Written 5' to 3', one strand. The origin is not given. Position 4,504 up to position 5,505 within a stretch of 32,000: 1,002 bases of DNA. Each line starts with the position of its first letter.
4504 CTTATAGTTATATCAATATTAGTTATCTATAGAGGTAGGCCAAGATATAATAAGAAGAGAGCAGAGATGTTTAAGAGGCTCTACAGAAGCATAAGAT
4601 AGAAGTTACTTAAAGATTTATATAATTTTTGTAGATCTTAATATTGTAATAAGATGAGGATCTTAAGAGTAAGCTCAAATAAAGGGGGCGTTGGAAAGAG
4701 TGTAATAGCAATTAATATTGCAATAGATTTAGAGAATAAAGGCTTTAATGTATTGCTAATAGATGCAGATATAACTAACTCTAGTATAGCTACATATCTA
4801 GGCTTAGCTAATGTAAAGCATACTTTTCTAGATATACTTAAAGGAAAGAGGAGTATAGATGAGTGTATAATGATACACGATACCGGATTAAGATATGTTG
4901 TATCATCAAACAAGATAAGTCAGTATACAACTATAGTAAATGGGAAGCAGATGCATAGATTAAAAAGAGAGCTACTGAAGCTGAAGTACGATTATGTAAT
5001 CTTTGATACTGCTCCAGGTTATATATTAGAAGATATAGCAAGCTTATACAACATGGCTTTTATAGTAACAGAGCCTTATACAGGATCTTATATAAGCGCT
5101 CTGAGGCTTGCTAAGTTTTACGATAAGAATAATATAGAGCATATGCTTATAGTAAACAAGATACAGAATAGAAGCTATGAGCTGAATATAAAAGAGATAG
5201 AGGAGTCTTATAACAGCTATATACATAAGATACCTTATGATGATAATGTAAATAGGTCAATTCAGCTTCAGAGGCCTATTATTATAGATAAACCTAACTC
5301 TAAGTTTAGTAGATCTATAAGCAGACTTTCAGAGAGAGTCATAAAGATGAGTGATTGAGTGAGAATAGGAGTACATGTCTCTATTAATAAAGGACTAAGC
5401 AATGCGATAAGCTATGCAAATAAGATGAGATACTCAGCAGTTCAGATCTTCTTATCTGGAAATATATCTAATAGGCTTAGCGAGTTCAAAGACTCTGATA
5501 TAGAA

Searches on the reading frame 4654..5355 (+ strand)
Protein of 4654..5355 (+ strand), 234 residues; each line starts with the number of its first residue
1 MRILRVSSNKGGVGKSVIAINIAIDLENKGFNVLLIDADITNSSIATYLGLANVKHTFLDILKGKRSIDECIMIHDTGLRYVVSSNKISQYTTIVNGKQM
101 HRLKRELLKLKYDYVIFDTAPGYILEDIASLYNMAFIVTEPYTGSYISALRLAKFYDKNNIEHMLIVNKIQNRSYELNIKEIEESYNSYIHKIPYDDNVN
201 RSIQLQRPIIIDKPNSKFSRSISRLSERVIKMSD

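Call 75: search_protein_families(library=pfam, proteins=[window:4654-5355:+], max_evalue=0.001)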
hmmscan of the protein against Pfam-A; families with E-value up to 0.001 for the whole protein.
window:4654-5355:+ (234 aa): 7 families
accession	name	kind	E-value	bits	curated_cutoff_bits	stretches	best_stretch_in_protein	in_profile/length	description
PF10609.15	ParA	-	2.1e-19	70.4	27.1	1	2-229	4-245/246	NUBPL iron-transfer P-loop NTPase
PF13614.12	AAA_31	-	3.9e-18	66.5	27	1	1-124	1-130/177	AAA domain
PF01656.29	CbiA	-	2.7e-15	56.9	25.4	1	6-208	3-124/125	CobQ/CobB/MinD/ParA nucleotide binding domain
PF09140.17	MipZ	-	4.8e-08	33.1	20.7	1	5-146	4-133/262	ATPase MipZ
PF02374.21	ArsA_ATPase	-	7.3e-07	29.1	24.3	0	8-39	7-38/305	Anion-transporting ATPase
PF00142.24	Fer4_NifH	-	3.3e-06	27.2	25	1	10-76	8-72/271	4Fe-4S iron sulfur cluster binding proteins, NifH/frxC family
PF06564.18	CBP_BcsQ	-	4.8e-05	23.4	21.3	0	1-40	1-40/234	Cellulose biosynthesis protein BcsQ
